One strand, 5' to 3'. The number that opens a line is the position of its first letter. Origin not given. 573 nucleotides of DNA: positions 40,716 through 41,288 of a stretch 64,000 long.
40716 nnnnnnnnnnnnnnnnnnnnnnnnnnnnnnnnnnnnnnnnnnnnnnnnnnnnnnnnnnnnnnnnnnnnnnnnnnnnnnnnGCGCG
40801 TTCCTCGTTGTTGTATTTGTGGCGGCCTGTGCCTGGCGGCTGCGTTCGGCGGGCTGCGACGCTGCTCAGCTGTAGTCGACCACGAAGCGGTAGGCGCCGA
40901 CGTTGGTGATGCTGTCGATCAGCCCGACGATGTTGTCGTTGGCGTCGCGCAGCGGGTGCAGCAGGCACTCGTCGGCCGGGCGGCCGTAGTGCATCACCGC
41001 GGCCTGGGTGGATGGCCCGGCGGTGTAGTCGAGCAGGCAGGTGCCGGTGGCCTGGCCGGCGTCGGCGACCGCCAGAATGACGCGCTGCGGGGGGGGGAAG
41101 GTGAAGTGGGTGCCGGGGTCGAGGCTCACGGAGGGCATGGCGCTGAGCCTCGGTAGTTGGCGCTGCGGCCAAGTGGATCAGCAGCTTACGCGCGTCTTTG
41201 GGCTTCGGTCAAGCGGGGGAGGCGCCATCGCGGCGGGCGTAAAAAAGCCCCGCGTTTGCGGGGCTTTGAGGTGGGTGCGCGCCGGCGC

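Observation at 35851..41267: Uncharacterised signalling/effector module between mpl and oadGAB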

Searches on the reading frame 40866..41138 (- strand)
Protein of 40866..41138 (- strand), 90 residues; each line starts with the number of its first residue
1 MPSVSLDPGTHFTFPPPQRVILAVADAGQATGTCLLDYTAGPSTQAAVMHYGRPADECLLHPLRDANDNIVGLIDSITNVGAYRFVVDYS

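Call 3: search_protein_families(library=pfam, proteins=[window:40866-41138:-], max_evalue=0.1)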
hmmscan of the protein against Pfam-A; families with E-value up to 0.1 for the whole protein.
window:40866-41138:- (90 aa): 0 families

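Call 4: search_protein_families(library=padloc, proteins=[window:40866-41138:-], max_evalue=0.1)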
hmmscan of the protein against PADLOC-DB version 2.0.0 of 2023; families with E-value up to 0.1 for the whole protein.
window:40866-41138:- (90 aa): 0 families

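Call 5: search_protein_families(library=ncbifam, proteins=[window:40866-41138:-], max_evalue=0.1)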
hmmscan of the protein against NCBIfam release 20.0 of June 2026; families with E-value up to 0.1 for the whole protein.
window:40866-41138:- (90 aa): 1 family
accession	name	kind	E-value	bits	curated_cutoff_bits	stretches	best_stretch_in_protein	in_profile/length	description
TIGR04043.1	rSAM_MSMEG_0568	hypoth_equivalog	0.059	12.3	303.7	1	44-89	251-297/354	MSMEG_0568 family radical SAM protein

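Call 7: search_protein_families(library=phrogs, proteins=[window:40866-41138:-], max_evalue=0.1)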
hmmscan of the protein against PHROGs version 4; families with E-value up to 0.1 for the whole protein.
window:40866-41138:- (90 aa): 0 families

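Call 36: find_homologous_proteins(query=window:40866-41138:-, max_evalue=0.01)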
Query window:40866-41138:- (90 aa): 2 proteins with E <= 0.01 among 2 candidates.
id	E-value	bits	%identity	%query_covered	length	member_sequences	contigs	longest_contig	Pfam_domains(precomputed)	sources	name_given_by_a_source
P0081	1.0e-54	200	100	100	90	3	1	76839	-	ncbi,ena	-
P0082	3.6e-38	147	73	100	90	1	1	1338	-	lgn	-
